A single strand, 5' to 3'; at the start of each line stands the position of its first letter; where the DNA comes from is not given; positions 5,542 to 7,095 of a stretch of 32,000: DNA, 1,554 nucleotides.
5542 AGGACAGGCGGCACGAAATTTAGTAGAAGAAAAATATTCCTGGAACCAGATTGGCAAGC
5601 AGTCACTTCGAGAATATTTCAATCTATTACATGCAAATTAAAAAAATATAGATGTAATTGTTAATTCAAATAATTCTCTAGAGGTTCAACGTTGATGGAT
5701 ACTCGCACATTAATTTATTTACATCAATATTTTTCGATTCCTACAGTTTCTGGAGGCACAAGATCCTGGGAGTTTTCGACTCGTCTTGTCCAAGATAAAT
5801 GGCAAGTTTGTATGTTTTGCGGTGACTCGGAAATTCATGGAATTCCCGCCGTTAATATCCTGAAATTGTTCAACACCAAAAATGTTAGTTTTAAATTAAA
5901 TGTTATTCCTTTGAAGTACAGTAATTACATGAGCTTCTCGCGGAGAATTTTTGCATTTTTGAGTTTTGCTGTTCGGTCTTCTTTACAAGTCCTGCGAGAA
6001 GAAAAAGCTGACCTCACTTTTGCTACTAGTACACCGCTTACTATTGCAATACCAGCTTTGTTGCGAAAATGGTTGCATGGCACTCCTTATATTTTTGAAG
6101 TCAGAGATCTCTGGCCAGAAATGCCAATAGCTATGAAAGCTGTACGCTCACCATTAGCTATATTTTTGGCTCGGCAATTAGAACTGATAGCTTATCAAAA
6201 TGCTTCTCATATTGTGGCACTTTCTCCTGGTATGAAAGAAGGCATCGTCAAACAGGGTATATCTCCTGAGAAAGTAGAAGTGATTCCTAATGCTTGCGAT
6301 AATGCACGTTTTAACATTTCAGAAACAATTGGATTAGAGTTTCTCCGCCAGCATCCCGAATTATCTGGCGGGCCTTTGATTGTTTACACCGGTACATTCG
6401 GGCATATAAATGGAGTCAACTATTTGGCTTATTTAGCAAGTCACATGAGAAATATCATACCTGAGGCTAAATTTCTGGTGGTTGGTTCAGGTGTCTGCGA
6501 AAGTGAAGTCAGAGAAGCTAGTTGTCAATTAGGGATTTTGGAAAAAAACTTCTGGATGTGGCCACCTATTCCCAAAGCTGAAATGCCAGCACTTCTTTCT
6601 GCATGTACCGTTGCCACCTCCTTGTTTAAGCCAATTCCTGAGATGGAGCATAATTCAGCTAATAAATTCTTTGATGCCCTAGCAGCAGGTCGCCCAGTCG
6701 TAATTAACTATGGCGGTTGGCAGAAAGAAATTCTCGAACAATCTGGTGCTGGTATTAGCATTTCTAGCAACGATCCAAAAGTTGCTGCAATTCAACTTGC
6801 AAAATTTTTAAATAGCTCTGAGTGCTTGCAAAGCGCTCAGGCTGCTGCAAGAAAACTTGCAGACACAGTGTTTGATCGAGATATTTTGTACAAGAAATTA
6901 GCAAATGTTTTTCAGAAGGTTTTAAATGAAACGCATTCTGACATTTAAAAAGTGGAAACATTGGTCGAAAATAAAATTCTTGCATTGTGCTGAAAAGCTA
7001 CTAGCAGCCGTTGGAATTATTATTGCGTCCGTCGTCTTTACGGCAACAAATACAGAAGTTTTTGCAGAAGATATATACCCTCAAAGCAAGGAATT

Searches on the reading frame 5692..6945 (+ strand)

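Call 86: search_protein_families(library=pfam, proteins=[window:5692-6945:+], max_evalue=0.00001)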
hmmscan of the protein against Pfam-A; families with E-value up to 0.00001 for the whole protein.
window:5692-6945:+ (418 aa): 4 families
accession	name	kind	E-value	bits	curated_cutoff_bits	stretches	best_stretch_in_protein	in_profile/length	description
PF13579.12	Glyco_trans_4_4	-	1.4e-15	58.4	29.7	1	85-200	52-157/158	Glycosyl transferase 4-like domain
PF13439.12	Glyco_transf_4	-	5.4e-13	49.7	28.5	1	27-205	10-169/170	Glycosyltransferase Family 4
PF13692.12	Glyco_trans_1_4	-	1.1e-09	39.1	27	1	228-374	2-141/142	Glycosyl transferases group 1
PF00534.26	Glycos_transf_1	-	9e-09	35.5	26.4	1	220-388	8-171/172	Glycosyl transferases group 1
